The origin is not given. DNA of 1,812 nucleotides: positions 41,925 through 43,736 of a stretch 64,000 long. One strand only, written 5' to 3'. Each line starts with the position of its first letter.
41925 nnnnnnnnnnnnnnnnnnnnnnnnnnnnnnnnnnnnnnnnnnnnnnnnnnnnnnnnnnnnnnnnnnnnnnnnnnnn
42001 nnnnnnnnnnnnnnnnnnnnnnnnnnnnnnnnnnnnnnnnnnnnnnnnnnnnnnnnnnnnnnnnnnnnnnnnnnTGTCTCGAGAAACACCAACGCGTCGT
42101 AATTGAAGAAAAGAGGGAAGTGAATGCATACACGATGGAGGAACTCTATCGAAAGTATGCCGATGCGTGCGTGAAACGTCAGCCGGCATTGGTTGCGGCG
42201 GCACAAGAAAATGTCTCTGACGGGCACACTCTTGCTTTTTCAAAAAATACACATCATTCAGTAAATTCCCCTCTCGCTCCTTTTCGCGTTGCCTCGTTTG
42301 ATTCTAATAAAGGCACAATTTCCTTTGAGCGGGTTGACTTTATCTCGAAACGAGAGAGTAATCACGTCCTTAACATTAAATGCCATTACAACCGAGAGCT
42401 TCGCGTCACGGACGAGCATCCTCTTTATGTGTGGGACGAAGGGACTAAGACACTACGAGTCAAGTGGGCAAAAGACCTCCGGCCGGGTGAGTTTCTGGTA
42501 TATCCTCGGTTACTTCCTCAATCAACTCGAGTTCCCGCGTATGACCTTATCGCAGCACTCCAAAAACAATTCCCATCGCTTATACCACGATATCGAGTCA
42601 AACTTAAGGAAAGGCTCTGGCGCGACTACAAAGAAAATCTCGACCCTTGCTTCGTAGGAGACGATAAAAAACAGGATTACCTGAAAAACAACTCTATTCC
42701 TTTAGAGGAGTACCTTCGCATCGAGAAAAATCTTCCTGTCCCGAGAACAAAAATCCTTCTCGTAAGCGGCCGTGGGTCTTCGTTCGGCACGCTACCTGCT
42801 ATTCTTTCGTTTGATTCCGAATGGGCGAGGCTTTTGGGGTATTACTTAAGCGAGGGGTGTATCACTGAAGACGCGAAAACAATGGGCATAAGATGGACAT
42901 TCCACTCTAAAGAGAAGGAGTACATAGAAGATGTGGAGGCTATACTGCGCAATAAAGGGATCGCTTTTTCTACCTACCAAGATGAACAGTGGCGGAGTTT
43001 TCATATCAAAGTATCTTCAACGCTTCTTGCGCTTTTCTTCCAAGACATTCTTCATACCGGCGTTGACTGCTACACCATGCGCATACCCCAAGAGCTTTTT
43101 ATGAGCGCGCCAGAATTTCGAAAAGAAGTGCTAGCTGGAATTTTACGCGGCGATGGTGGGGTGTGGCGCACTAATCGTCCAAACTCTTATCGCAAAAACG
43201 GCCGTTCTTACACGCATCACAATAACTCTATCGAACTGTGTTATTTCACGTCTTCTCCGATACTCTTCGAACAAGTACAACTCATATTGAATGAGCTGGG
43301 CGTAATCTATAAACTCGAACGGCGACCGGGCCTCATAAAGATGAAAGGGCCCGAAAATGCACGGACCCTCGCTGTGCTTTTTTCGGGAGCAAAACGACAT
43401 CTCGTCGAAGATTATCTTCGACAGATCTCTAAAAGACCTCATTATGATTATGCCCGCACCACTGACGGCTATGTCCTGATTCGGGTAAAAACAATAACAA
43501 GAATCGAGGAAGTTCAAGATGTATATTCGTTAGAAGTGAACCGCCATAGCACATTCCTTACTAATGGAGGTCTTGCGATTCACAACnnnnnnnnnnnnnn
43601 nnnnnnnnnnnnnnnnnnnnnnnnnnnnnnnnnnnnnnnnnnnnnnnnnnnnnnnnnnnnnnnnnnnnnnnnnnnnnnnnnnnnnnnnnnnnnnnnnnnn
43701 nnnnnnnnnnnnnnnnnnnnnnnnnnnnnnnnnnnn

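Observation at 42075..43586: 504-aa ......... intein inserted exactly at the catalytic cysteine of a WbpA/TviB-type UDP-sugar dehydrogenase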

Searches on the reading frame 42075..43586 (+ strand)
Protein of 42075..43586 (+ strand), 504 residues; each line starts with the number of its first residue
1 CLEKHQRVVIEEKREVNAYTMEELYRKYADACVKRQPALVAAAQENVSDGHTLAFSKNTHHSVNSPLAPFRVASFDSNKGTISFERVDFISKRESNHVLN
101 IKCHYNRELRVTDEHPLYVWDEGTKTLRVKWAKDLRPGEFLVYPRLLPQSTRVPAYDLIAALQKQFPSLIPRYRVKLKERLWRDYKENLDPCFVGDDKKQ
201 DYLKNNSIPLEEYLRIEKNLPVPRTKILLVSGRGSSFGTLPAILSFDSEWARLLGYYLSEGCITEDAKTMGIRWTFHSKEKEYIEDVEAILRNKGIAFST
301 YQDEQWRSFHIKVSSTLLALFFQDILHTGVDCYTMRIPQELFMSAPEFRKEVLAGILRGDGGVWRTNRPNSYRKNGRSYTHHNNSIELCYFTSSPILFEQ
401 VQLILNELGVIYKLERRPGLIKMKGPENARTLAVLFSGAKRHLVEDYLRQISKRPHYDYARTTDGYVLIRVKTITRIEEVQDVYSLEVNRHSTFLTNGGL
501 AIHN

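Call 4: search_protein_families(library=pfam, proteins=[window:42075-43586:+], max_evalue=0.1)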
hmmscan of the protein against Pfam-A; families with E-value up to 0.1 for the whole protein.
window:42075-43586:+ (504 aa): 2 families
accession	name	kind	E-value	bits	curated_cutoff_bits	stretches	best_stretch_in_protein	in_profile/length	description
PF14890.11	Intein_splicing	-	5.3e-13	49.5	35.8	1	87-504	38-155/155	Intein splicing domain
PF14528.11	LAGLIDADG_3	-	4e-11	43.5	22.5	2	251-310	5-64/82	LAGLIDADG-like domain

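Call 5: search_protein_families(library=ncbifam, proteins=[window:42075-43586:+], max_evalue=0.1)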
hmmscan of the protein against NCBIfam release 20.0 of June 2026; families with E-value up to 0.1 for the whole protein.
window:42075-43586:+ (504 aa): 10 families
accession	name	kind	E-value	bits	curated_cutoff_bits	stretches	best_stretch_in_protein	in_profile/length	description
NF011303.0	PRK14715.1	equivalog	9e-26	89.3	1585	1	68-367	940-1232/1627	DNA-directed DNA polymerase II large subunit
NF045703.1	rSAM_Tes_intein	exception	2.3e-18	65.5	1700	1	79-503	211-609/1040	tetraether lipid synthase Tes, intein-containing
NF003159.0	PRK04132.1-4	equivalog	5.4e-07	28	999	1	66-151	92-175/852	replication factor C small subunit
NF011302.0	PRK14714.1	equivalog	1.4e-06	26.1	1791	1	60-146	971-1055/1350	DNA-directed DNA polymerase II large subunit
NF011491.0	PRK14898.1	equivalog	2.3e-06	25.9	783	1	60-364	114-352/860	DNA-directed RNA polymerase subunit A''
TIGR01445.1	intein_Nterm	domain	4.7e-06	27.5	24.5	1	1-119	1-83/83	intein N-terminal splicing region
NF003157.0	PRK04132.1-2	equivalog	3.4e-05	22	1103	1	84-146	99-160/864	replication factor C small subunit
NF003158.0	PRK04132.1-3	equivalog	4.4e-05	20.8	1750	1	71-149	99-175/1437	replication factor C small subunit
NF038098.1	GyrA_w_intein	exception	0.002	16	1850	1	252-421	241-394/1232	intein-containing DNA gyrase subunit A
TIGR01443.1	intein_Cterm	domain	0.031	14.6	15.6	1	482-504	1-23/24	intein C-terminal splicing region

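Call 7: search_solved_structures(query=window:42075-43586:+, max_evalue=0.01, show_alignments=2)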
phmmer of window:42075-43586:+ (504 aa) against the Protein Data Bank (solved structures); distinct sequences matched with E-value up to 0.01: 2.
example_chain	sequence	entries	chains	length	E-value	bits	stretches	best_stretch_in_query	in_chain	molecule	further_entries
2cw7_A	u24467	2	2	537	7.1e-08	34.7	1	242-368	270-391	Endonuclease PI-PkoII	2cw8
6rpq_A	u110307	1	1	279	0.0043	19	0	86-149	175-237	Ubiquitin-like protein SMT3,1108aa long hypothetical cell division control protein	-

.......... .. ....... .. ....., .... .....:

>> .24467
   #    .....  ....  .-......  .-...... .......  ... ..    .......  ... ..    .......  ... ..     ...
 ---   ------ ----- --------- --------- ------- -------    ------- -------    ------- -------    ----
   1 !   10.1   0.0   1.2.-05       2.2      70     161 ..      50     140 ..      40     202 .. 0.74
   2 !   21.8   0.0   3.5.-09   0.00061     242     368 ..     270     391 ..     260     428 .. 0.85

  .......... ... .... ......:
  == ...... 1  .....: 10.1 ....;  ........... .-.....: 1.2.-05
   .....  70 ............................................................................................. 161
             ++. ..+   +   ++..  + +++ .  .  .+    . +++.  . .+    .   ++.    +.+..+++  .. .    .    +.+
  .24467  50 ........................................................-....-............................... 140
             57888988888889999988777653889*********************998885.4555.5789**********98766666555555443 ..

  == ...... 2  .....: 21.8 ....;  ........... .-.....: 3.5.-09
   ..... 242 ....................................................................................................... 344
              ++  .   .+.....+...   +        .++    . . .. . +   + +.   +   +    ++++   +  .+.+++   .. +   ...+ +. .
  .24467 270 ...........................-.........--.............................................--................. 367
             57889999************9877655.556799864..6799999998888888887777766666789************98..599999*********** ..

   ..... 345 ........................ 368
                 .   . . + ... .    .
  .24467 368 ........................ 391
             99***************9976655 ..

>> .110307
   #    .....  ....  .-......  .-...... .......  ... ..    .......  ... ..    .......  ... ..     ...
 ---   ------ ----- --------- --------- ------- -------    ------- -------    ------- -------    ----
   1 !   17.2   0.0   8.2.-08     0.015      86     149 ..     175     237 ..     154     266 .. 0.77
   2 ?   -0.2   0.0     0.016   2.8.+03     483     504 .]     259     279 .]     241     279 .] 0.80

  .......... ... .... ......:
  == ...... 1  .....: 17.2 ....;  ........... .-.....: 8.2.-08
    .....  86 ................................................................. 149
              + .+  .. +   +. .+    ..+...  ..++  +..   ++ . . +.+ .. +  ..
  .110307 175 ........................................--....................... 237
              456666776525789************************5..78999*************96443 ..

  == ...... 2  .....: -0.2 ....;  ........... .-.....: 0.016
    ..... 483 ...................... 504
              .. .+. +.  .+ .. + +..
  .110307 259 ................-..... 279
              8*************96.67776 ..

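Call 8: find_homologous_proteins(query=window:42075-43586:+, max_evalue=0.00001)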
Query window:42075-43586:+ (504 aa): 24 proteins with E <= 0.00001 among 8000 candidates.
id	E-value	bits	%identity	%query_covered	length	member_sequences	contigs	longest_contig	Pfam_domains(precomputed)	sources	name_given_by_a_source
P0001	2.2e-142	493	51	87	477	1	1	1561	PF14528.12,PF14890.12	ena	-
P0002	9.0e-96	340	39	90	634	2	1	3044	PF00984.25,PF14528.12,PF03720.23,PF14890.12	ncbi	ncbi:MAG: UDP binding domain-containing protein, partial [Nanoarchaeota archaeon]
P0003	3.5e-93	331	41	86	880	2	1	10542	PF00984.25,PF14528.12,PF03721.21,PF03720.23,PF14890.12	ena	-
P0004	4.2e-92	327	40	86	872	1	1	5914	PF00984.25,PF03446.22,PF14528.12,PF03721.21,PF03720.23,PF14890.12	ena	-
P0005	2.0e-89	319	40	86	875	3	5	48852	PF00984.25,PF14528.12,PF03721.21,PF03720.23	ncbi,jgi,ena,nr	ncbi:MAG TPA: nucleotide sugar dehydrogenase [Candidatus Nanoarchaeia archaeon]|nr:nucleotide sugar 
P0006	2.7e-89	318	41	86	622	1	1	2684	PF14528.12,PF03720.23,PF14890.12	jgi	-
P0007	7.8e-89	317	37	100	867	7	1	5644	PF00984.25,PF03446.22,PF02826.26,PF14528.12,PF03721.21,PF03720.23,PF14890.12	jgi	-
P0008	1.2e-88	316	40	86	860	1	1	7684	PF00984.25,PF03446.22,PF14528.12,PF03721.21,PF03720.23,PF14890.12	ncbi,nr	ncbi:MAG: nucleotide sugar dehydrogenase [bacterium]|nr:nucleotide sugar dehydrogenase [bacterium]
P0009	3.3e-88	315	39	86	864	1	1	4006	PF00984.25,PF14528.12,PF03721.21,PF03720.23,PF14890.12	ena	-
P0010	5.5e-85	304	40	88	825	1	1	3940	PF00984.25,PF03446.22,PF14528.12,PF03721.21,PF14890.12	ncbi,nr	ncbi:MAG: nucleotide sugar dehydrogenase, partial [Anaerolineales bacterium]|nr:nucleotide sugar deh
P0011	1.2e-84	303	40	85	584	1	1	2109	PF14528.12,PF03720.23,PF14890.12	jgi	-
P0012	4.7e-75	271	36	86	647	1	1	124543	PF14528.12,PF03720.23,PF14890.12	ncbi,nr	ncbi:MAG: UDP binding domain-containing protein [Candidatus Omnitrophota bacterium]|nr:UDP binding d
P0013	1.3e-73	267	37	82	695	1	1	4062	PF00984.25,PF03446.22,PF14528.12,PF01210.30,PF03721.21,PF14890.12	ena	-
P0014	4.8e-71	258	32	100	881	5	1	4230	PF00984.25,PF14528.12,PF03721.21,PF03807.24,PF03720.23,PF14890.12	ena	-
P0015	5.6e-60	222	36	78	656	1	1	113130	PF00984.25,PF03446.22,PF03721.21,PF14890.12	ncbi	-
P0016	3.6e-56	209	33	86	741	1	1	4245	PF00984.25,PF14528.12,PF03720.23,PF14890.12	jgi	jgi:UDP-glucose 6-dehydrogenase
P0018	1.5e-52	197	33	87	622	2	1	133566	PF14528.12,PF03720.23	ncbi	ncbi:MAG TPA: UDP binding domain-containing protein [Candidatus Eisenbacteria bacterium]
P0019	5.8e-52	195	39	61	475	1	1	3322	PF14528.12,PF03720.23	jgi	jgi:hypothetical protein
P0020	8.0e-48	181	35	59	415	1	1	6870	PF14528.12,PF03720.23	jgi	jgi:hypothetical protein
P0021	2.3e-47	180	39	52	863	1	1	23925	PF00984.25,PF02558.23,PF03446.22,PF14528.12,PF03721.21,PF03720.23,PF14890.12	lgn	-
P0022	4.7e-40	156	37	55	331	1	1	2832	PF14528.12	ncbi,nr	ncbi:MAG: hypothetical protein K2V38_16465, partial [Gemmataceae bacterium]|nr:hypothetical protein 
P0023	9.0e-32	129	28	84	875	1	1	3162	PF00984.25,PF03446.22,PF14528.12,PF03721.21,PF03720.23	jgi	-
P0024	5.2e-21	93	28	82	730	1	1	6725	PF00984.25,PF14528.12,PF03721.21,PF14890.12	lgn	-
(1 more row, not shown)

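Call 15: find_related_loci(query=window:42075-43586:+, collection=genome_contigs, flank=6000)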
Query window:42075-43586:+ (504 aa) in genome_contigs; peptide patterns used: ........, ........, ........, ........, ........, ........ (x = any residue, [..] = any of these).
85 stretches matched a pattern; 11 encode a relative of the query (tblastn E <= 1e-3); 11 distinct loci.
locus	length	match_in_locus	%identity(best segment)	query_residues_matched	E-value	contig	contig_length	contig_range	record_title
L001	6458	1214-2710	37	1-504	1e-113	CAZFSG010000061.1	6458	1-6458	MAG TPA_asm: uncultured Elusimicrobia sp. isolate SRP104967_co1_36 genome assembly, contig: NODE_4006_length_6458_cov_13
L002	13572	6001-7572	36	7-504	3e-98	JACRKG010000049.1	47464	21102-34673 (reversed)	MAG: Candidatus Woesearchaeota archaeon isolate NC_groundwater_1849_Pr3_B-0.1um_32_19 SR-2_scaffold_141_4031562, whole g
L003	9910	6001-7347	31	63-504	2e-61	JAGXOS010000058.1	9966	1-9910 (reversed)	Methanomicrobia archaeon LH_S14 NODE_58_length_9966_cov_13.259005, whole genome shotgun sequence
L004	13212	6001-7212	27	96-504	1e-42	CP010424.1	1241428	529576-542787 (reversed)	MAG: archaeon GW2011_AR10 chromosome, complete genome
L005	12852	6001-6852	27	70-361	2e-21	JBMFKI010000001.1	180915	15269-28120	MAG: Candidatus Bathyarchaeia archaeon isolate KM4336-19 NODE_1_length_180915_cov_13.570571, whole genome shotgun sequen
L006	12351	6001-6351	32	240-361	2e-14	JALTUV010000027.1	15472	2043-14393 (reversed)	MAG: Hydrogenothermaceae bacterium isolate S141_maxbin2_scaf2bin.009 S141_NODE_3263_length_15472_cov_87.788009, whole ge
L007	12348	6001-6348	29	240-361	4e-10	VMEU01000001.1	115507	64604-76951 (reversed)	MAG: Parcubacteria group bacterium Greene0416_39 Greene041639_scaffold_186, whole genome shotgun sequence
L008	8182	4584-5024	30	248-410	3e-9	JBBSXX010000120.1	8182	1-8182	MAG: Nanoarchaeota archaeon isolate H51-bin135_1 H51_bin135_1_000000000120, whole genome shotgun sequence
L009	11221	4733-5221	26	244-363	4e-9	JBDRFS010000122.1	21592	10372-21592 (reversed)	MAG: Candidatus Woesearchaeota archaeon isolate MEGAHIT-group-1.384 k141_12355823, whole genome shotgun sequence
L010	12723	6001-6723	26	249-504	1e-8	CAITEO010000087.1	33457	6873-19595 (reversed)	uncultured Candidatus Woesearchaeota archaeon isolate AlinenSediments_bin-1271 genome assembly, contig: bin-1271:087/101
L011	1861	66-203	46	252-292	4e-5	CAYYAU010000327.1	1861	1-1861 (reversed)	MAG TPA_asm: uncultured Clostridia bacterium isolate binchicken_co19_255 genome assembly, contig: NODE_124449_length_186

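Call 28: find_homologous_proteins(query=A1, max_evalue=1e-10)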
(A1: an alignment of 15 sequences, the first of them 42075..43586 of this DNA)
Query A1 (15 sequences) (504 aa, profile of the alignment): 27 proteins with E <= 1e-10 among 8000 candidates.
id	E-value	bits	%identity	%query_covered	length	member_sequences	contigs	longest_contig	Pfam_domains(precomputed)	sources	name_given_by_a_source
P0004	1.2e-201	689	40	86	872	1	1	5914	PF00984.25,PF03446.22,PF14528.12,PF03721.21,PF03720.23,PF14890.12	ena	-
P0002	2.6e-199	681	39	90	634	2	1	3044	PF00984.25,PF14528.12,PF03720.23,PF14890.12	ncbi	ncbi:MAG: UDP binding domain-containing protein, partial [Nanoarchaeota archaeon]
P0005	1.3e-194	666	40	86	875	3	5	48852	PF00984.25,PF14528.12,PF03721.21,PF03720.23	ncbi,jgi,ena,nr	ncbi:MAG TPA: nucleotide sugar dehydrogenase [Candidatus Nanoarchaeia archaeon]|nr:nucleotide sugar 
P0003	1.9e-194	665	41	86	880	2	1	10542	PF00984.25,PF14528.12,PF03721.21,PF03720.23,PF14890.12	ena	-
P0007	8.4e-192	656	37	100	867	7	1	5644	PF00984.25,PF03446.22,PF02826.26,PF14528.12,PF03721.21,PF03720.23,PF14890.12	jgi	-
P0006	1.5e-185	636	41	86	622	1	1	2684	PF14528.12,PF03720.23,PF14890.12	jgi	-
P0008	3.3e-185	635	40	86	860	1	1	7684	PF00984.25,PF03446.22,PF14528.12,PF03721.21,PF03720.23,PF14890.12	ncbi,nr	ncbi:MAG: nucleotide sugar dehydrogenase [bacterium]|nr:nucleotide sugar dehydrogenase [bacterium]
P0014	3.8e-181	621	32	100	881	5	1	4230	PF00984.25,PF14528.12,PF03721.21,PF03807.24,PF03720.23,PF14890.12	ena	-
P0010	3.6e-179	615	40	88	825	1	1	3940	PF00984.25,PF03446.22,PF14528.12,PF03721.21,PF14890.12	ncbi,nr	ncbi:MAG: nucleotide sugar dehydrogenase, partial [Anaerolineales bacterium]|nr:nucleotide sugar deh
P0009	2.1e-176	606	39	86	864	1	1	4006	PF00984.25,PF14528.12,PF03721.21,PF03720.23,PF14890.12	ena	-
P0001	5.7e-176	604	51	87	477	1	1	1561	PF14528.12,PF14890.12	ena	-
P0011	1.8e-166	573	40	85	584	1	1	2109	PF14528.12,PF03720.23,PF14890.12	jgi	-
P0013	2.5e-157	543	37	82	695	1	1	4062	PF00984.25,PF03446.22,PF14528.12,PF01210.30,PF03721.21,PF14890.12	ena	-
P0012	5.4e-151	522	36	86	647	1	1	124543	PF14528.12,PF03720.23,PF14890.12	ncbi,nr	ncbi:MAG: UDP binding domain-containing protein [Candidatus Omnitrophota bacterium]|nr:UDP binding d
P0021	5.3e-146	505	39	52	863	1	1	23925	PF00984.25,PF02558.23,PF03446.22,PF14528.12,PF03721.21,PF03720.23,PF14890.12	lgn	-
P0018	7.7e-137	475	33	87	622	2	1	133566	PF14528.12,PF03720.23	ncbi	ncbi:MAG TPA: UDP binding domain-containing protein [Candidatus Eisenbacteria bacterium]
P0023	1.1e-125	438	28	84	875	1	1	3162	PF00984.25,PF03446.22,PF14528.12,PF03721.21,PF03720.23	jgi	-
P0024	4.4e-110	387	28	82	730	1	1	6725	PF00984.25,PF14528.12,PF03721.21,PF14890.12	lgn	-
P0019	1.9e-100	355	39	61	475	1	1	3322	PF14528.12,PF03720.23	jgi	jgi:hypothetical protein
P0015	3.9e-96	341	36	78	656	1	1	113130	PF00984.25,PF03446.22,PF03721.21,PF14890.12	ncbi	-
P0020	5.3e-90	321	35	59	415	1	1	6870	PF14528.12,PF03720.23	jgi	jgi:hypothetical protein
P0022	4.9e-86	308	37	55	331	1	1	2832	PF14528.12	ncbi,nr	ncbi:MAG: hypothetical protein K2V38_16465, partial [Gemmataceae bacterium]|nr:hypothetical protein 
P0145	2.3e-25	108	22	80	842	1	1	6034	PF27218.1,PF14528.12,PF14890.12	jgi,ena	-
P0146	1.6e-20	92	26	31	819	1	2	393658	PF27218.1,PF14528.12,PF14890.12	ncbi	-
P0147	1.1e-18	86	23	53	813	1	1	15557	PF27218.1,PF14890.12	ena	-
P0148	7.4e-17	80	25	47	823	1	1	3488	PF27218.1,PF14890.12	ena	-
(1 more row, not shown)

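Call 40: predict_structure(alignment_id=A1)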
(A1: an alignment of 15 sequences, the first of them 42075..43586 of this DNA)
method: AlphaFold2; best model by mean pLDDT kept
length: 504 residues; sequences in the alignment: 15
mean_pLDDT: 88.6   pTM: 0.89
mean pLDDT of the five models: 88.6, 88.1, 87.9, 87.5, 87.1
residues with pLDDT >= 90: 360; 70-90: 90; 50-70: 37; < 50: 17
segments of 3 or more residues with pLDDT < 50: 46-51, 56-66
pLDDT, mean of each block of 10 residues (from residue 1): 95 92 85 58 52 46 49 92 88 93 96 95 92 97 93 89 95 92 89 70 85 91 93 77 94 97 83 95 97 93 95 93 92 92 94 97 92 92 92 97 97 95 94 95 95 80 93 95 89 93 91
secondary structure, 60 per line:
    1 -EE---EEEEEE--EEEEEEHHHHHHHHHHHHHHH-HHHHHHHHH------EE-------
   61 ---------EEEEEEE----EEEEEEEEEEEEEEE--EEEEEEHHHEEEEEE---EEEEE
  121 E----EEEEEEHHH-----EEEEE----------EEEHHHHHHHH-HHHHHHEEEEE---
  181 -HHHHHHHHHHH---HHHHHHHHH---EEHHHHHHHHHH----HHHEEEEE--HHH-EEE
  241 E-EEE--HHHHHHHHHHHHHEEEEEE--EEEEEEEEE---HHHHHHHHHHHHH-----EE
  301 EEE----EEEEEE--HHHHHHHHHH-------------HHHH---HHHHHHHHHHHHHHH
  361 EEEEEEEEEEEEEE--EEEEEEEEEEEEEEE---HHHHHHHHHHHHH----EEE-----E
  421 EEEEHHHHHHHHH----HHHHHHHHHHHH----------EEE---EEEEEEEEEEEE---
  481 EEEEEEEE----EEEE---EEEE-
elements in order: E7-12 E15-20 H21-35 H37-45 E70-76 E81-95 E98-103 E107-112 E116-121 E126-131 E140-144 E155-157 H158-165 H167-172 E173-177 H182-192 H196-204 H210-219 E227-231 E238-241 E243-245 H248-260 E261-266 E269-277 H281-293 E299-303 E308-313 H316-325 H339-342 H346-360 E361-374 E377-391 H395-407 E412-414 E420-424 H425-433 H438-449 E460-462 E466-477 E481-488 E493-496 E500-503

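Call 42: search_protein_representatives(alignment_id=A1)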
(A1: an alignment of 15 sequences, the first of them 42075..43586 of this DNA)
Query: 15 sequences, 472 profile positions. Proteins with E-value up to 0.001 (for the whole library): 13098; up to 1e-10: 4517; up to 1e-30: 347. The best 150 are listed.
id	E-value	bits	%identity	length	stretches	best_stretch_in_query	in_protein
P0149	4.9e-190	648.9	-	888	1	1-472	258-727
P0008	1.0e-185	634.6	-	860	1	1-472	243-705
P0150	3.4e-183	626.4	-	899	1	1-472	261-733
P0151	4.2e-181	619.4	-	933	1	1-472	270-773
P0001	1.8e-176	604.2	-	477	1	11-472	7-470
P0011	5.8e-167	572.8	-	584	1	53-472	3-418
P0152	2.7e-161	554.1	-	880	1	1-472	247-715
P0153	1.2e-155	535.6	-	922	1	1-472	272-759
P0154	5.8e-155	533.2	-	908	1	1-472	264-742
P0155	1.7e-151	521.8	-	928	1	1-472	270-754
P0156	3.1e-151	521.0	-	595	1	46-472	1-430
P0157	1.4e-148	512.2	-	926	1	1-472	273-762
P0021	1.7e-146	505.4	-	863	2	207-472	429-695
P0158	1.4e-143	495.8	-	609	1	35-472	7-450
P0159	1.2e-140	486.1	-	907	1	1-472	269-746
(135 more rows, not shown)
